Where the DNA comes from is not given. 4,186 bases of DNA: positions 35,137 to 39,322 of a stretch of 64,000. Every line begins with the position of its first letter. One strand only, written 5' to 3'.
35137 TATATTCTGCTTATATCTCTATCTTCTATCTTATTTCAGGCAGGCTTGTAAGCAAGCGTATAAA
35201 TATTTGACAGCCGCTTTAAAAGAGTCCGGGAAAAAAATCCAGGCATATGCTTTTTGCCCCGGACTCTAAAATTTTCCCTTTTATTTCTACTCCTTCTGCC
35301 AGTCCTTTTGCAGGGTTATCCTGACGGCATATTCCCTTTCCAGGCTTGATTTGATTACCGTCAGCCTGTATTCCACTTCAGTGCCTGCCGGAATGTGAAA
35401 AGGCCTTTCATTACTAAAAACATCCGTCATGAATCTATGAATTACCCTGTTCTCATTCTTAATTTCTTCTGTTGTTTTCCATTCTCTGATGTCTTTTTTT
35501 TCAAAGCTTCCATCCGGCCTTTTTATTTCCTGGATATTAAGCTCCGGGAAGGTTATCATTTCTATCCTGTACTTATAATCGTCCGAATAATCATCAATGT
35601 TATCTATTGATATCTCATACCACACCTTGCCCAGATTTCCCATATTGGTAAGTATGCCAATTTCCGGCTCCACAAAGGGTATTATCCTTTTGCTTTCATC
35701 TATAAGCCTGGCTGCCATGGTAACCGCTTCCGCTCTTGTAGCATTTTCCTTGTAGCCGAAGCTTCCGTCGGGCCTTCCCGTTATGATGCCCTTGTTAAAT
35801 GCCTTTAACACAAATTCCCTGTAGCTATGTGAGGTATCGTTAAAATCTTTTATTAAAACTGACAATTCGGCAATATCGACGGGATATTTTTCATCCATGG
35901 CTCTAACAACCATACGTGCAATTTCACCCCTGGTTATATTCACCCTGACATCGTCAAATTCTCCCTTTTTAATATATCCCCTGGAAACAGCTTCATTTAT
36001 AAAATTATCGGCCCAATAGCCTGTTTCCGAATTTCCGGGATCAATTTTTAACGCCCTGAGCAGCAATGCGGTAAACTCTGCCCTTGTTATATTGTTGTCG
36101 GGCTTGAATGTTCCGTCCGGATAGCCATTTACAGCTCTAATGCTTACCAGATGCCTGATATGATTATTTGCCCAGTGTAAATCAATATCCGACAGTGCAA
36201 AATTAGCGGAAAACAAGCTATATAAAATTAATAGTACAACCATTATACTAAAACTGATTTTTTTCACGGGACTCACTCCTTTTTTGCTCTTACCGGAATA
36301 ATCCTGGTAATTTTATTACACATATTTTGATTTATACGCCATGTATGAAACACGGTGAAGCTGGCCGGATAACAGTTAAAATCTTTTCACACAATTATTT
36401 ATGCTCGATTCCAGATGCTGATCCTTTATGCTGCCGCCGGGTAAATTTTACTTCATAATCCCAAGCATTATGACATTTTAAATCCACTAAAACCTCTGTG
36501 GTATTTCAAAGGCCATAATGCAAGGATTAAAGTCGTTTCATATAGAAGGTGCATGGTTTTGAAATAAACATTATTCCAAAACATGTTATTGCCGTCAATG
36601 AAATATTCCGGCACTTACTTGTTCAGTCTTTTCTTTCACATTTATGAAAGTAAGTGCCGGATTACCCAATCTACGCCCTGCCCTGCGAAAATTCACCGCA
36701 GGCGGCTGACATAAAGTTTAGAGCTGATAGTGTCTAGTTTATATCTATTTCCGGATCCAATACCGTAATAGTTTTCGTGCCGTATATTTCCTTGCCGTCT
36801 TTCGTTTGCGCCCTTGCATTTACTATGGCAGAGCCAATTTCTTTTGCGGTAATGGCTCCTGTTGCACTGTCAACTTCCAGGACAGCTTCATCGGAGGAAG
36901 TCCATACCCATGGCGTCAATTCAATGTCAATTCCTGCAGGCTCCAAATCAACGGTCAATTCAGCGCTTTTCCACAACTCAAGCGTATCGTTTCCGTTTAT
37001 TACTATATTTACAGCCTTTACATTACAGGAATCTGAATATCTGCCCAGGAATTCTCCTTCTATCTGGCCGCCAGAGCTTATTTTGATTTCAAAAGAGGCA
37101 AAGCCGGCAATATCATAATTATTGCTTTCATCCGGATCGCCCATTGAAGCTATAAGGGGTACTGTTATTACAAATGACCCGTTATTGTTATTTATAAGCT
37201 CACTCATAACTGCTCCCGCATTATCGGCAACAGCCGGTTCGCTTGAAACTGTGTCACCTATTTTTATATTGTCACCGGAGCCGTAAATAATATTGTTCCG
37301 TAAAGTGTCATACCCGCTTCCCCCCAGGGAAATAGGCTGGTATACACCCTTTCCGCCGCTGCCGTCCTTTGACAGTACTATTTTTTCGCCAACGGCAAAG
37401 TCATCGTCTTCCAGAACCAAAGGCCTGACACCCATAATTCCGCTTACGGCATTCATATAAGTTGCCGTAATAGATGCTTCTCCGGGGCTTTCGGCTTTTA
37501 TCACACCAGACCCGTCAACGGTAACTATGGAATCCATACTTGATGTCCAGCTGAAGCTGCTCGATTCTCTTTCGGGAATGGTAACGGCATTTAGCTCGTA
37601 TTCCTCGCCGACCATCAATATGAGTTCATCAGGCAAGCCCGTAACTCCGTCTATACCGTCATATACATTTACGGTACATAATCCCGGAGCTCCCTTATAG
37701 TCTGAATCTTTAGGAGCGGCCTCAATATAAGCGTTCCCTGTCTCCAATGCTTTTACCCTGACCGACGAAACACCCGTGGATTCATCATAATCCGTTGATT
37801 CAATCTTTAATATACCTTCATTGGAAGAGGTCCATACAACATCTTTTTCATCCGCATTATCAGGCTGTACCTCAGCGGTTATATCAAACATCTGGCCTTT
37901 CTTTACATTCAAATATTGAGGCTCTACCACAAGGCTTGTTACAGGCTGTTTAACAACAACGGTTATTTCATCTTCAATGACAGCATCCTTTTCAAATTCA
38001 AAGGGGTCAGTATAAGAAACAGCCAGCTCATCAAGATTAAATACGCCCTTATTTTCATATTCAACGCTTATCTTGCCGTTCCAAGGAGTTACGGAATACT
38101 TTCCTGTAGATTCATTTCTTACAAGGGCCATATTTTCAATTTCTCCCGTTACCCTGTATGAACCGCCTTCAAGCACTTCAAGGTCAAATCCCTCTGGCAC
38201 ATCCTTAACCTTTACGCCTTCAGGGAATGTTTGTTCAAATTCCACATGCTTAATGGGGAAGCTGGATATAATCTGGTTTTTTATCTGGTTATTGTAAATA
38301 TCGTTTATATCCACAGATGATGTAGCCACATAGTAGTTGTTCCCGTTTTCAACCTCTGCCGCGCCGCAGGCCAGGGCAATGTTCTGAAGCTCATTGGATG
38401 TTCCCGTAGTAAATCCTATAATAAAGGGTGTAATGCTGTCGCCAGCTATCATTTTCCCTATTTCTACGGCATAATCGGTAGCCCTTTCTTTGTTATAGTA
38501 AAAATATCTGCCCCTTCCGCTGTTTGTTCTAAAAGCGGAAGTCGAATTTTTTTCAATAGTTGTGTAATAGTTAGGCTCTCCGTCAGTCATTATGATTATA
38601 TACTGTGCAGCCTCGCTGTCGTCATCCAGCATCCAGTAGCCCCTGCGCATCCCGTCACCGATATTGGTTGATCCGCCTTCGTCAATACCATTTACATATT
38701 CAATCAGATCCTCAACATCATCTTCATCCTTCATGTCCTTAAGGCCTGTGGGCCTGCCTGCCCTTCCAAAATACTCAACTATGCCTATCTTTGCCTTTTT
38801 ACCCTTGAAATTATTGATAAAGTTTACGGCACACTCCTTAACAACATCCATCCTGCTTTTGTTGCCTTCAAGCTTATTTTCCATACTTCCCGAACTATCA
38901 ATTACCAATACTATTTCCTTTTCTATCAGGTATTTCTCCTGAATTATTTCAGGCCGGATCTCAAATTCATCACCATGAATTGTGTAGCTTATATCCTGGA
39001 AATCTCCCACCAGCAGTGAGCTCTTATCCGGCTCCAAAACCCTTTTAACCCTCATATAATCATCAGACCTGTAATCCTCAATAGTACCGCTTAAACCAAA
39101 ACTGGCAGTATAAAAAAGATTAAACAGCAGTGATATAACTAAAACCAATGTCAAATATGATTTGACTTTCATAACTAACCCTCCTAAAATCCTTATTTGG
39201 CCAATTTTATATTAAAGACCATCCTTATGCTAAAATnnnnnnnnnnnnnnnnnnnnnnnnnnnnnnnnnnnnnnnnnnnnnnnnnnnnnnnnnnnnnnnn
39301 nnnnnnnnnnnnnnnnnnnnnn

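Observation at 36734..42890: Candidate undescribed pilus tip/adhesin module: Glu5-less giant pilin-like protein + lipoprotein + secreted vWA/Big_2 protein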

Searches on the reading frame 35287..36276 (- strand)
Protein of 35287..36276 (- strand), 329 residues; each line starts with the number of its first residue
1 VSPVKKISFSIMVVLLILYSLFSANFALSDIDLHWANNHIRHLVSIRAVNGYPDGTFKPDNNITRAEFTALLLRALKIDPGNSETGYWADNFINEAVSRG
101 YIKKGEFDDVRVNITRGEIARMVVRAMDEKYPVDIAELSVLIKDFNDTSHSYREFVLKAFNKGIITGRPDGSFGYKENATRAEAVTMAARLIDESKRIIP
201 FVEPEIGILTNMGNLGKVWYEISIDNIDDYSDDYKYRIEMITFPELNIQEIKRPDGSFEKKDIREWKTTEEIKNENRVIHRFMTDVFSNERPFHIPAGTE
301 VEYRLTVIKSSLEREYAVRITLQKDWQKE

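Call 4: search_protein_families(library=pfam, proteins=[window:35287-36276:-], max_evalue=0.1)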
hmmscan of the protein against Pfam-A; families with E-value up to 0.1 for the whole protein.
window:35287-36276:- (329 aa): 2 families
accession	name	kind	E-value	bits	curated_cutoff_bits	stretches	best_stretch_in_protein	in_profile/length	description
PF00395.25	SLH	-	2.6e-21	75.8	20.8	2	29-68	3-43/44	S-layer homology domain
PF18708.6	MapZ_C2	-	0.059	14.1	27.6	0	90-118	26-54/94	MapZ extracellular C-terminal domain 2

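Call 5: search_protein_families(library=ncbifam, proteins=[window:35287-36276:-], max_evalue=0.1)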
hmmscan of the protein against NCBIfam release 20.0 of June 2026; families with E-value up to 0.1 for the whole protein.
window:35287-36276:- (329 aa): 2 families
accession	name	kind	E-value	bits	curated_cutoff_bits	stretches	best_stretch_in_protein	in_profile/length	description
NF033190.2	inl_like_NEAT_1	exception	4.8e-06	25.2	1275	1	34-79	589-634/754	NEAT domain-containing leucine-rich repeat protein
NF033921.0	por_somb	subfamily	0.0018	17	100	1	29-72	8-53/485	iron uptake porin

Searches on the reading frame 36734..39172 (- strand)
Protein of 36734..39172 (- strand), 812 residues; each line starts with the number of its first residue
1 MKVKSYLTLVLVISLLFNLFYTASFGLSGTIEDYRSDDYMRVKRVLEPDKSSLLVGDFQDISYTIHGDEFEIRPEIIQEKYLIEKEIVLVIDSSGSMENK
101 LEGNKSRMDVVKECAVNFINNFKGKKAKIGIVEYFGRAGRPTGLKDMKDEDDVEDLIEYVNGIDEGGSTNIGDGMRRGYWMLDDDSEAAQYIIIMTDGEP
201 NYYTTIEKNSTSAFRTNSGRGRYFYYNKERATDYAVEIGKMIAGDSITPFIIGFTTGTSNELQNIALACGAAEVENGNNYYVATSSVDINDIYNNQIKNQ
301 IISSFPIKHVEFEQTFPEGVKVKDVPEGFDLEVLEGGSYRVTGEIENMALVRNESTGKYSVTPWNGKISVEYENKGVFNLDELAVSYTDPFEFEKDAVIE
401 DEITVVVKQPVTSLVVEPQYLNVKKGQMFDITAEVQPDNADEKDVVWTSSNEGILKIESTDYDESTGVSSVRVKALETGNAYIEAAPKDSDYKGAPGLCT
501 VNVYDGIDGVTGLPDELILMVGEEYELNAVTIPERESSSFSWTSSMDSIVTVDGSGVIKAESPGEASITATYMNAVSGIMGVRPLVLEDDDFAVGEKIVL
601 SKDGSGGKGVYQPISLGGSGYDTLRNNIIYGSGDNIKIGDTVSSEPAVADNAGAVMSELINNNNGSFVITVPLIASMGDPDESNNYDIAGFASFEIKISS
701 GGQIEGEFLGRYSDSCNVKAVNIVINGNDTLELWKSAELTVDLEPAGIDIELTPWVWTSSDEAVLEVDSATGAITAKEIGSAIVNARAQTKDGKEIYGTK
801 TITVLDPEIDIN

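Call 4: search_protein_families(library=pfam, proteins=[window:36734-39172:-], max_evalue=0.1)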
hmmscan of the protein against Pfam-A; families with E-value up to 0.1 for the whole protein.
window:36734-39172:- (812 aa): 6 families
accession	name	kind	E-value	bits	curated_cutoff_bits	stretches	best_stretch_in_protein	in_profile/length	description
PF02368.24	Big_2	-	1.4e-22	79.9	22.8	3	513-572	8-68/79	Bacterial Ig-like domain (group 2)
PF00092.34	VWA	-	3.4e-16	60.4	23.8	1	87-293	2-172/174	von Willebrand factor type A domain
PF13519.12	VWA_2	-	1.2e-12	48.8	27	1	87-199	1-107/107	von Willebrand factor type A domain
PF25354.1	Ig_NUP210_16th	-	2.1e-08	34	27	1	756-785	31-60/72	NUP210-like, Ig-like domain 16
PF16820.11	PKD_3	-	0.0029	17.9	26.3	0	410-452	2-42/68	PKD-like domain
PF22067.2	Cep192_D3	-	0.053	14.1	27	0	402-441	34-73/99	Cep192 domain 3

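Call 5: search_protein_families(library=ncbifam, proteins=[window:36734-39172:-], max_evalue=0.1)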
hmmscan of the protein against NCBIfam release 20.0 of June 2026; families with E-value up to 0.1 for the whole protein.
window:36734-39172:- (812 aa): 3 families
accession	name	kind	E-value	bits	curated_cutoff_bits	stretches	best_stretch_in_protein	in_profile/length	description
NF047508.1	VWA_BatA_Lepto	exception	1.3e-05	24.4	380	1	86-201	90-203/315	VWA domain-containing protein BatA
TIGR02442.1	Cob-chelat-sub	hypoth_equivalog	0.00023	19.7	779.45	1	84-213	472-595/641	putative cobaltochelatase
TIGR03788.1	marine_srt_targ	equivalog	0.078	11.4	551.65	0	74-198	261-379/629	marine proteobacterial sortase target protein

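Call 36: search_solved_structures(query=window:36734-39172:-, max_evalue=0.01)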
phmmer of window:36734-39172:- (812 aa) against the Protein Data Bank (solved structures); distinct sequences matched with E-value up to 0.01: 4.
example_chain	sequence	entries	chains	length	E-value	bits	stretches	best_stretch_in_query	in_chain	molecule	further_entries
4cn8_A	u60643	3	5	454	2.6e-06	29.2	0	85-210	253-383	PROXIMAL THREAD MATRIX PROTEIN 1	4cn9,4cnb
7b7p_A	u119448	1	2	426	5.4e-06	28.2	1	87-224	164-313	Type IV pilus biogenesis protein PilB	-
7ba2_A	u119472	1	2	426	6.8e-05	24.5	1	87-224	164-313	Type IV pilus biogenesis protein PilB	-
7quz_AAA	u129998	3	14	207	0.0004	22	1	408-521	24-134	Beta-1,3-glucanase bglH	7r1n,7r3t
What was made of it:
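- On vWA modular pilin (S. sanguinis PilB type) - vWA812: PilB is matched at 5.4e-6 (call 36).
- Closest known: Modular minor pilins of Streptococcus sanguinis. Same: The vWA domain of the window protein is sequence-related to the PilB vWA domain (5.4e-6, call 36).
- Its PDB sequence matches include S. sanguinis PilB at 5.4e-6 (call 36).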

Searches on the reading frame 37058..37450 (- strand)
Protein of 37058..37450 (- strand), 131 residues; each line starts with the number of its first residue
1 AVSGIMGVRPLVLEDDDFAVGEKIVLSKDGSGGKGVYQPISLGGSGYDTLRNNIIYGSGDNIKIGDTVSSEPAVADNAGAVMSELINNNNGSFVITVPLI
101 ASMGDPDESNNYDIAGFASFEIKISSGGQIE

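Call 56: search_protein_families(library=pfam, proteins=[window:37058-37450:-], max_evalue=1)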
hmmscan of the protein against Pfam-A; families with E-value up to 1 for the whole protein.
window:37058-37450:- (131 aa): 0 families

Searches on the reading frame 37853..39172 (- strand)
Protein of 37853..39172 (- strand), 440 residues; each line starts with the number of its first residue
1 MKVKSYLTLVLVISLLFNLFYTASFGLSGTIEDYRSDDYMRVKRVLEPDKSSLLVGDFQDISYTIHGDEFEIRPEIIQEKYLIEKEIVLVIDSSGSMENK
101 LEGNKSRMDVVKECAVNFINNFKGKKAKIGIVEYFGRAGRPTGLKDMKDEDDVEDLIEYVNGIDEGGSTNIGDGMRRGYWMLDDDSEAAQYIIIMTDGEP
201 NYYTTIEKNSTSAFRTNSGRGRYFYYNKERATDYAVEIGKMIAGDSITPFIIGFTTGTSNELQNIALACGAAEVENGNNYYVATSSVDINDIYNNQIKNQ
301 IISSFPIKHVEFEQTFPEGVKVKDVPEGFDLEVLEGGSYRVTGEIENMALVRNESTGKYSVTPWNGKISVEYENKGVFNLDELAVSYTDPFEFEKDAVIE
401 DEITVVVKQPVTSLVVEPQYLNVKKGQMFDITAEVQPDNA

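Call 58: find_related_loci(query=A5, collection=metagenome_contigs, flank=10000)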
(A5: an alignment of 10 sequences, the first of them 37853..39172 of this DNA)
Query A5 (440 aa) in metagenome_contigs; peptide patterns used: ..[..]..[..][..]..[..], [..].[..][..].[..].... (x = any residue, [..] = any of these).
600 stretches matched a pattern (row limit reached: there are more); 100 encode a relative of the query (tblastn E <= 1e-3); the best 80 are kept; 80 distinct loci.
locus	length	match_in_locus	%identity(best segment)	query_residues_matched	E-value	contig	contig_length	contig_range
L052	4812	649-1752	30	7-389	2e-41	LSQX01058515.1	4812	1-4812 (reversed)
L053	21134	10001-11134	30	65-437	2e-38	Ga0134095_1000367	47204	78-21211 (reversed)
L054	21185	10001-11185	29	49-438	4e-38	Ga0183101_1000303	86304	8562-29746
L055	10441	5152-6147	29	7-363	2e-37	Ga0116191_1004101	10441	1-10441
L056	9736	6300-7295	29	7-363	2e-37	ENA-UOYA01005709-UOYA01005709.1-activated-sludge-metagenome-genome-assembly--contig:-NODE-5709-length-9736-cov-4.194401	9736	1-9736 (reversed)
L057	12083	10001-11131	29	2-389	4e-37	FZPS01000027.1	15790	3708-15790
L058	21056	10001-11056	32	42-387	2e-37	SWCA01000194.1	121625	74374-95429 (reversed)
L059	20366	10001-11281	28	1-437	1e-36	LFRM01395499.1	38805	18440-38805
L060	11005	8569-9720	28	2-389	2e-36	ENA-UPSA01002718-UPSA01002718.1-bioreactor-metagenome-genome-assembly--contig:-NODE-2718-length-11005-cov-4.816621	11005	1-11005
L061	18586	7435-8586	28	2-389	2e-36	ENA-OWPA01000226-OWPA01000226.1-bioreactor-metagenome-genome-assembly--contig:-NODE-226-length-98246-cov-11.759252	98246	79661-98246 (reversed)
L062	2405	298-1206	32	70-376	3e-34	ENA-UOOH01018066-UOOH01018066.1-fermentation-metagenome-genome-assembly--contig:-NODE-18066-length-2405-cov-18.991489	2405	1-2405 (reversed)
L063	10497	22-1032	30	40-389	3e-34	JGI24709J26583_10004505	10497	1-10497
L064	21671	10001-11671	30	7-435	3e-34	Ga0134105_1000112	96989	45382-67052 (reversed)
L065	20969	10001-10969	30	70-389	5e-33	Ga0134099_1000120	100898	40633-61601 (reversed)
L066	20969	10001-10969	30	70-389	5e-33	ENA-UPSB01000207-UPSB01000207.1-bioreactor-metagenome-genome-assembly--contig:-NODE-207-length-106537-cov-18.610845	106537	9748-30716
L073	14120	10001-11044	28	4-332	3e-23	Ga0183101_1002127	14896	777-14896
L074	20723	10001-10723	32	64-312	3e-22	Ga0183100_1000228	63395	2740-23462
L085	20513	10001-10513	33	62-218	2e-16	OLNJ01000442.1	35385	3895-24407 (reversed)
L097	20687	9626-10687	26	69-389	3e-22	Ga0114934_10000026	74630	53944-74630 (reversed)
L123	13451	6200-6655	28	79-202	8e-8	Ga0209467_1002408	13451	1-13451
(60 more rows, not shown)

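Call 66: search_protein_families(library=pfam, proteins=[L054:9857-14992:+, L058:9497-12346:+, L073:9980-12931:+, L074:8105-11410:+, L085:9773-14446:+, L097:7994-13555:+], max_evalue=0.001)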
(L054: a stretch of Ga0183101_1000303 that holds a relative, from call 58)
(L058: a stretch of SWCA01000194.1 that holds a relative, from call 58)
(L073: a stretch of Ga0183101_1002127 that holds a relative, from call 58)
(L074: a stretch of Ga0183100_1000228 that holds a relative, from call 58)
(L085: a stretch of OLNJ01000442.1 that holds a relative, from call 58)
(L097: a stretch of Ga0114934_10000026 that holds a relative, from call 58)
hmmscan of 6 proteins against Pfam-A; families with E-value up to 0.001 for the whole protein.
L054:9857-14992:+ (1711 aa): 9 families
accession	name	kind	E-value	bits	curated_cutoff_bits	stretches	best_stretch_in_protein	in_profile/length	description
PF19077.6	Big_13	-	4.4e-54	181.7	27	4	1472-1549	23-102/102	Bacterial Ig-like domain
PF17936.7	Big_6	-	2.4e-40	137.1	27.6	4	1473-1543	10-80/83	Bacterial Ig domain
PF13519.12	VWA_2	-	6.7e-32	110.7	27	2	82-194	1-107/107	von Willebrand factor type A domain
PF00092.34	VWA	-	4.4e-29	102.4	23.8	2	82-294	2-171/174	von Willebrand factor type A domain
PF09136.16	Glucodextran_B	-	8.3e-13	48.5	27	0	1283-1365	4-81/83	Glucodextranase, domain B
PF16640.11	Big_3_5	-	1.3e-09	38.9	35.5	4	1481-1547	19-87/88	Bacterial Ig-like domain (group 3)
PF13768.12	VWA_3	-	1.1e-07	32.4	27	0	459-583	2-110/155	von Willebrand factor type A domain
PF05762.20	VWA_CoxE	-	4e-06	26.9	26.4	0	46-95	31-73/222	VWA domain containing CoxE-like protein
PF02494.22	HYR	-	0.00047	20.9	21.7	0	1499-1537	38-73/81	HYR domain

L058:9497-12346:+ (949 aa): 4 families
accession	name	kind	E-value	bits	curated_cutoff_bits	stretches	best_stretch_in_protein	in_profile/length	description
PF13519.12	VWA_2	-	6e-16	59.4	27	1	213-332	1-107/107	von Willebrand factor type A domain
PF00092.34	VWA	-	1.5e-15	58.3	23.8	1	212-433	1-173/174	von Willebrand factor type A domain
PF13768.12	VWA_3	-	9e-07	29.5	27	0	244-333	18-108/155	von Willebrand factor type A domain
PF05762.20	VWA_CoxE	-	0.00015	21.7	26.4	0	298-332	125-160/222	VWA domain containing CoxE-like protein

L073:9980-12931:+ (983 aa): 4 families
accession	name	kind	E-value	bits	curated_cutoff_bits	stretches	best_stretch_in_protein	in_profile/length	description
PF00092.34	VWA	-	8e-32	111.3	23.8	2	78-206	2-117/174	von Willebrand factor type A domain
PF13519.12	VWA_2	-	2.2e-26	93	27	2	78-203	1-107/107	von Willebrand factor type A domain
PF05762.20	VWA_CoxE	-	2.4e-10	40.7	26.4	0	435-488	27-71/222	VWA domain containing CoxE-like protein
PF13768.12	VWA_3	-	5.4e-09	36.7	27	0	103-209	17-113/155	von Willebrand factor type A domain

L074:8105-11410:+ (1101 aa): 4 families
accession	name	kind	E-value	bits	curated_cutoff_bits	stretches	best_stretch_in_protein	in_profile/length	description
PF00092.34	VWA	-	5.6e-31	108.5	23.8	2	206-408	2-172/174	von Willebrand factor type A domain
PF13519.12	VWA_2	-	1.9e-30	106.1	27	2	206-311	1-107/107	von Willebrand factor type A domain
PF13768.12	VWA_3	-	5.3e-14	53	27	2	205-319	2-115/155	von Willebrand factor type A domain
PF05762.20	VWA_CoxE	-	1.2e-13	51.4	26.4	2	204-319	56-168/222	VWA domain containing CoxE-like protein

L085:9773-14446:+ (1557 aa): 3 families
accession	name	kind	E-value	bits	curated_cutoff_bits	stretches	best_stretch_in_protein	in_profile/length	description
PF16480.10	DUF5057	-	1.2e-28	101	27.9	1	953-1286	1-378/378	Domain of unknown function (DUF5057)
PF00092.34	VWA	-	1.4e-14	55.2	23.8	1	106-231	2-117/174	von Willebrand factor type A domain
PF13519.12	VWA_2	-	6.6e-12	46.4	27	1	106-228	1-107/107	von Willebrand factor type A domain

L097:7994-13555:+ (1853 aa): 6 families
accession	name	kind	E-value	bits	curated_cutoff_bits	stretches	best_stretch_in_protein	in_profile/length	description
PF00092.34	VWA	-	3.6e-38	132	23.8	3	566-803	1-169/174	von Willebrand factor type A domain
PF13519.12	VWA_2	-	8.7e-38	129.7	27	3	567-681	1-106/107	von Willebrand factor type A domain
PF13768.12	VWA_3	-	1.6e-12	48.2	27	0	595-688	18-112/155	von Willebrand factor type A domain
PF05762.20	VWA_CoxE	-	2.9e-11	43.7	26.4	0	634-683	110-161/222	VWA domain containing CoxE-like protein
PF01882.25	DUF58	-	6.8e-10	38.9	23.4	1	559-682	30-144/216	Protein of unknown function DUF58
PF04811.21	Sec23_trunk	-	3.5e-05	23.9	27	0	1037-1077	7-49/241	Sec23/Sec24 trunk domain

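Call 74: search_solved_structures(query=L123:5636-7150:+, max_evalue=0.001)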
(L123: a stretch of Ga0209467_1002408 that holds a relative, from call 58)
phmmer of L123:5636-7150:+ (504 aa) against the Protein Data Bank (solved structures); distinct sequences matched with E-value up to 0.001: 2.
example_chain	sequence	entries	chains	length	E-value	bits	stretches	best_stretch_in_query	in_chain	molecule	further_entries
7ba2_A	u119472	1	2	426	3.6e-18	68.7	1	45-310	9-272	Type IV pilus biogenesis protein PilB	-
7b7p_A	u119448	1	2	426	3.8e-18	68.7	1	45-310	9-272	Type IV pilus biogenesis protein PilB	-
